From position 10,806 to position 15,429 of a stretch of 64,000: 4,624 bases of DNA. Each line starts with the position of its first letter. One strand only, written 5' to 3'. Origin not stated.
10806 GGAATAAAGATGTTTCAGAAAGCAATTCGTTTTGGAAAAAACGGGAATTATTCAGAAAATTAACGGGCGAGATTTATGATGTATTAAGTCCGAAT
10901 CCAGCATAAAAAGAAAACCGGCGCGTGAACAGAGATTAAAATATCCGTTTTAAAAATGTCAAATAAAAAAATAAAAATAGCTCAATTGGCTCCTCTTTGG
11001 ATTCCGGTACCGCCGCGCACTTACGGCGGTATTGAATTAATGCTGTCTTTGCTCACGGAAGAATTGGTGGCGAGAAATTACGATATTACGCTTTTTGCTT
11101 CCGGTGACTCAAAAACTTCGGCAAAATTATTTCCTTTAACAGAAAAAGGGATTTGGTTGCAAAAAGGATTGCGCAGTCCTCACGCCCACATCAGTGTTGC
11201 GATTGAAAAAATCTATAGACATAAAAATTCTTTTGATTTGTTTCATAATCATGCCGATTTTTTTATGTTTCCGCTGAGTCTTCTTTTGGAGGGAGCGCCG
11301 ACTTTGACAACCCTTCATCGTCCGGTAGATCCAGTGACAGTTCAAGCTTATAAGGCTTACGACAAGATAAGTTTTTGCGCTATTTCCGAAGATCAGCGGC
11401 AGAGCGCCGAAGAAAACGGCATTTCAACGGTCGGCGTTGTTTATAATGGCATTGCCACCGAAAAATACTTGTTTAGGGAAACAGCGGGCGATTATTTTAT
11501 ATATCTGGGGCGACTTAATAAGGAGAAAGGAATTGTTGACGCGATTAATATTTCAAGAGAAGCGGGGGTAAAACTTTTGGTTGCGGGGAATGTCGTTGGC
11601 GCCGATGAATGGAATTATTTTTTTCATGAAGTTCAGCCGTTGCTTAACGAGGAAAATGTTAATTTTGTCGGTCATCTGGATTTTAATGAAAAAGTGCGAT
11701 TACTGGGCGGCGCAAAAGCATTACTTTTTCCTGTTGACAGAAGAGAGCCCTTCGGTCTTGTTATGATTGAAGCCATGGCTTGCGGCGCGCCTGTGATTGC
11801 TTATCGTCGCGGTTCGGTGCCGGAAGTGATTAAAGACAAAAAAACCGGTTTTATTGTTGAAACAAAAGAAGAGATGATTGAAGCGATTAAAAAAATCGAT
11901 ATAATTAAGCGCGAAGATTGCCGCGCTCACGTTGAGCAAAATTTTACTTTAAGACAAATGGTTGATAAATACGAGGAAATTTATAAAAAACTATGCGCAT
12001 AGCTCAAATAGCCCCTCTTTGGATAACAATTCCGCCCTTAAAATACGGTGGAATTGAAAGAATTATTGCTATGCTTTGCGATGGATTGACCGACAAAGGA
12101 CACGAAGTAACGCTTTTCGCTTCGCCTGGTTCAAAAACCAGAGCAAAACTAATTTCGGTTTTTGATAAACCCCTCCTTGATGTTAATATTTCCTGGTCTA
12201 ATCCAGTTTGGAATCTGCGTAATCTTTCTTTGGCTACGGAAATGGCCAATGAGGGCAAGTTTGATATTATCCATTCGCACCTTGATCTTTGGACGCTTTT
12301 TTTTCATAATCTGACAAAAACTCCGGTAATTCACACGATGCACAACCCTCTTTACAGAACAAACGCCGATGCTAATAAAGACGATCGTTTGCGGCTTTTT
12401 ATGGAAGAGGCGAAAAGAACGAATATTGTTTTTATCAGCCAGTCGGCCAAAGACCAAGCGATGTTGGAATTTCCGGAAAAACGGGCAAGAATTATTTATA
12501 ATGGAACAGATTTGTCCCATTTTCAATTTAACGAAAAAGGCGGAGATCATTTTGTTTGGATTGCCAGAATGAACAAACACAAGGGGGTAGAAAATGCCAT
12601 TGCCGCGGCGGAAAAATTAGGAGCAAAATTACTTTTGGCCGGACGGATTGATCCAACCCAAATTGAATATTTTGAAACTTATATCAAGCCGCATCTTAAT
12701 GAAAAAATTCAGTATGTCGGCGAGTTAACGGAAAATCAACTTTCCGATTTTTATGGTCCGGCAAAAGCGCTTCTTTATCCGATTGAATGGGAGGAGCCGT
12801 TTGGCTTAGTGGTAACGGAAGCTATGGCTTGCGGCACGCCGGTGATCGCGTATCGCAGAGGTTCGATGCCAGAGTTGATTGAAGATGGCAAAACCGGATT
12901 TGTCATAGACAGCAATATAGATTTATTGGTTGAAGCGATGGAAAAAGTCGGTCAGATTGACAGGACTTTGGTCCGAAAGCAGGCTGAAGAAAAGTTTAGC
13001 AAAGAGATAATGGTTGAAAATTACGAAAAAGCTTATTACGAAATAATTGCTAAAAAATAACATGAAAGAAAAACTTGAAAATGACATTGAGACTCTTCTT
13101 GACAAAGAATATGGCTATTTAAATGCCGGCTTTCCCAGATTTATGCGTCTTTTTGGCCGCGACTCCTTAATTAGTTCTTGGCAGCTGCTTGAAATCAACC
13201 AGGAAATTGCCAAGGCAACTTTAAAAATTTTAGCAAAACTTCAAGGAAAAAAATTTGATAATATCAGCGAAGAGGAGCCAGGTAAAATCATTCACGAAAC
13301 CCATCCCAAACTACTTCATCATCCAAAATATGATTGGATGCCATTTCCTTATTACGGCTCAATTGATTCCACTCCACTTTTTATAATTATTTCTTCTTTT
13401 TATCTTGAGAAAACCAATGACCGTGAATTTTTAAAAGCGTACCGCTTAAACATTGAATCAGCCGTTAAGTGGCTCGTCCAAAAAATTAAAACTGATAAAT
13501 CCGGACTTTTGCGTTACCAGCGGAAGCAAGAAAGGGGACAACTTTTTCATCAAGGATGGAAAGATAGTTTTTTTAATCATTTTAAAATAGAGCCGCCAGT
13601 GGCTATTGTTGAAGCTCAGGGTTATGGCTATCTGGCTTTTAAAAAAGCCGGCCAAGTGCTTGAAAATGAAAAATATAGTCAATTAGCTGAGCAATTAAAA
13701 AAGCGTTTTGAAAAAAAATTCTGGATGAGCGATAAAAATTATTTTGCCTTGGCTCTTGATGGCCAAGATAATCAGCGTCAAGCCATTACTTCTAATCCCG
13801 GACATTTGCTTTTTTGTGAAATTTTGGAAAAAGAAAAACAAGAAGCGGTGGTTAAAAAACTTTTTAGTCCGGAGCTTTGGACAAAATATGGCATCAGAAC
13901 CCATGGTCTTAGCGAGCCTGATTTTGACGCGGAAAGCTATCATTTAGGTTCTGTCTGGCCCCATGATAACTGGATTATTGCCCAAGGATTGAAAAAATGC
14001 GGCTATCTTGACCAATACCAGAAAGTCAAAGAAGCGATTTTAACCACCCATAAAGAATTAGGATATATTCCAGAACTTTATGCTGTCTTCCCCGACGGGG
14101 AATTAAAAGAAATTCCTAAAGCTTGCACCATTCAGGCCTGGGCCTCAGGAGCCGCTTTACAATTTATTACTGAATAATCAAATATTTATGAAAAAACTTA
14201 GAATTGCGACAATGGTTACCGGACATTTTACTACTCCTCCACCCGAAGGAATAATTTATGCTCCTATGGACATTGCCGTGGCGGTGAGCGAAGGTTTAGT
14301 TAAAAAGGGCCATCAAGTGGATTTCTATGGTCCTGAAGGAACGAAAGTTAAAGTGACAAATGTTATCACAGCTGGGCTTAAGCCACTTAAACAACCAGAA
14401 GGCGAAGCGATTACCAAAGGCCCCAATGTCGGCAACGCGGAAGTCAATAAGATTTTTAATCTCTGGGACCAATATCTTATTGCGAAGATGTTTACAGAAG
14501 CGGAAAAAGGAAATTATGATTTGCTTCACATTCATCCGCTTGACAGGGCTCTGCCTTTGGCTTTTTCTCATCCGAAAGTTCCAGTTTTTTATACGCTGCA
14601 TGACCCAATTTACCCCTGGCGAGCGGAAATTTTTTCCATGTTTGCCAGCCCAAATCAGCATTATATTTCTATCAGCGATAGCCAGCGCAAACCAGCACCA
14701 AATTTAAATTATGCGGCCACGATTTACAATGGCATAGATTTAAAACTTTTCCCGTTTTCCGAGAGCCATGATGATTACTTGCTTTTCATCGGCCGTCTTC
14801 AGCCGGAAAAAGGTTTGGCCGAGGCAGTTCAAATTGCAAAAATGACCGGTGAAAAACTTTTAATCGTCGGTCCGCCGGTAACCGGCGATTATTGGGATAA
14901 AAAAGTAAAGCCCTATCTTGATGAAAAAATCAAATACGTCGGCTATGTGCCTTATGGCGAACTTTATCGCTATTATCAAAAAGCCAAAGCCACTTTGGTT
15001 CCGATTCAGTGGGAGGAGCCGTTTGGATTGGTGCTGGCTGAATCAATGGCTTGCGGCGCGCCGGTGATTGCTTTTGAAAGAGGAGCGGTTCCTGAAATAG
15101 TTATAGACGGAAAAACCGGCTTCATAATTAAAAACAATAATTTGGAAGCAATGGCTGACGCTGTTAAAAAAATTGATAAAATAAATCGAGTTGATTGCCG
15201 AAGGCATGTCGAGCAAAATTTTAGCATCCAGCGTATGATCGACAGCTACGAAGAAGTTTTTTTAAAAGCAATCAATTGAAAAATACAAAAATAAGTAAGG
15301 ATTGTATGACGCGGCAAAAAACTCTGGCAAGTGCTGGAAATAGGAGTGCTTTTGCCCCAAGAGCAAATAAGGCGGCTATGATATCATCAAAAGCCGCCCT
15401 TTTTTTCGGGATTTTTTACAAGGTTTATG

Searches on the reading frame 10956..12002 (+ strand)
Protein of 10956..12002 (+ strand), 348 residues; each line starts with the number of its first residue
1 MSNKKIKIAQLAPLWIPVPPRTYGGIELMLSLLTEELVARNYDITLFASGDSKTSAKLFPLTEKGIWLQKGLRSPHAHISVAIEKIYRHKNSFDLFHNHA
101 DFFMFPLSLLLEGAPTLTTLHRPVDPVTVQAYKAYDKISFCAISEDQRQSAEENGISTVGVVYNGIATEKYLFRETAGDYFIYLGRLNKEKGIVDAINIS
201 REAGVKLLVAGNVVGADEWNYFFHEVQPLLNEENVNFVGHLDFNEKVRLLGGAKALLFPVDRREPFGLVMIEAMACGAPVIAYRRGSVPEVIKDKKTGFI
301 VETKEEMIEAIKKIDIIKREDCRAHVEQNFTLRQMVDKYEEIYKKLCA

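Call 33: search_protein_families(library=pfam, proteins=[window:10956-12002:+], max_evalue=0.001)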
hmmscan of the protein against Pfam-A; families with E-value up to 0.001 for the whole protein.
window:10956-12002:+ (348 aa): 4 families
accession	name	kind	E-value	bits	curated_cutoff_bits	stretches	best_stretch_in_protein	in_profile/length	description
PF00534.26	Glycos_transf_1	-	7e-28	97.7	26.4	1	179-314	16-155/172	Glycosyl transferases group 1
PF13692.12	Glyco_trans_1_4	-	5.8e-21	75.7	27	1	180-313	3-138/142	Glycosyl transferases group 1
PF13439.12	Glyco_transf_4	-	1.4e-10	41.9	28.5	1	23-169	1-169/170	Glycosyltransferase Family 4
PF13524.12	Glyco_trans_1_2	-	1.7e-07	31.7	25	1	200-334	10-137/144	Glycosyl transferase-like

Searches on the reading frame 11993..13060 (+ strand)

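Call 33: search_protein_families(library=pfam, proteins=[window:11993-13060:+], max_evalue=0.001)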
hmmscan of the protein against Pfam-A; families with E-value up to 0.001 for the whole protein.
window:11993-13060:+ (355 aa): 6 families
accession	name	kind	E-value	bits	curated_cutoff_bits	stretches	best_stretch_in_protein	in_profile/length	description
PF00534.26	Glycos_transf_1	-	2.4e-28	99.2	26.4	1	181-319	11-155/172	Glycosyl transferases group 1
PF13692.12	Glyco_trans_1_4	-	5.6e-22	79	27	1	186-318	3-138/142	Glycosyl transferases group 1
PF13439.12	Glyco_transf_4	-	8.4e-21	75.2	28.5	1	18-175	1-169/170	Glycosyltransferase Family 4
PF13579.12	Glyco_trans_4_4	-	9.3e-10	39.5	29.7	1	19-138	1-121/158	Glycosyl transferase 4-like domain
PF13524.12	Glyco_trans_1_2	-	9.1e-05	22.9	25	1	203-320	6-112/144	Glycosyl transferase-like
PF20706.3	GT4-conflict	-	0.00027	20.5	26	0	257-299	282-323/385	Family 4 Glycosyltransferase in conflict systems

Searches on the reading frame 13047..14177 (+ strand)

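Call 33: search_protein_families(library=pfam, proteins=[window:13047-14177:+], max_evalue=0.001)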
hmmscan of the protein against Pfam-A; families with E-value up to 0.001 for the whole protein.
window:13047-14177:+ (376 aa): 3 families
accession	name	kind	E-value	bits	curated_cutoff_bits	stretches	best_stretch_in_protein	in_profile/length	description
PF22422.2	MGH1-like_GH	-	2.1e-18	67.5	27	1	202-345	194-340/356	Mannosylglycerate hydrolase MGH1-like glycoside hydrolase domain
PF06202.20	GDE_C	-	3.5e-16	59.6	21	1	101-370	75-365/367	Amylo-alpha-1,6-glucosidase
PF01204.24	Trehalase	-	0.00024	20.6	21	1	199-333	325-460/512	Trehalase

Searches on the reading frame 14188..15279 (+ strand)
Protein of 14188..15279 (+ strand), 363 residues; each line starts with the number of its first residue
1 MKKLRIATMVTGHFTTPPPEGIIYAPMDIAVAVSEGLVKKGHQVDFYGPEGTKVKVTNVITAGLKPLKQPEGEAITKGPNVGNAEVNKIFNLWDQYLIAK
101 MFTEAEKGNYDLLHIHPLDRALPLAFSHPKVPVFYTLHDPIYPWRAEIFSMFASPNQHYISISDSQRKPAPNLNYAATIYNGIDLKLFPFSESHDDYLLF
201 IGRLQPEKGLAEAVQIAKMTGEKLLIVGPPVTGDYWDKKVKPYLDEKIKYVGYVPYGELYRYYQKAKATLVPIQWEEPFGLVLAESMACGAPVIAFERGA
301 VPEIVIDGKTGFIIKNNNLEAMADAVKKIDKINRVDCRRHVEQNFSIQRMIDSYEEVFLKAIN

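Call 33: search_protein_families(library=pfam, proteins=[window:14188-15279:+], max_evalue=0.001)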
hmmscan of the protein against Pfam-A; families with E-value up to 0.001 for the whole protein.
window:14188-15279:+ (363 aa): 4 families
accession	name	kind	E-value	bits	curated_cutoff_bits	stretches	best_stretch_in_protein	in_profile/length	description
PF00534.26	Glycos_transf_1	-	7.2e-30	104.2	26.4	1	194-329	14-155/172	Glycosyl transferases group 1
PF13692.12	Glyco_trans_1_4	-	9.3e-26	91.2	27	1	197-328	3-138/142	Glycosyl transferases group 1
PF13439.12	Glyco_transf_4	-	2e-09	38.1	28.5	1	32-186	10-169/170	Glycosyltransferase Family 4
PF13524.12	Glyco_trans_1_2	-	9.2e-07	29.3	25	1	217-328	10-110/144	Glycosyl transferase-like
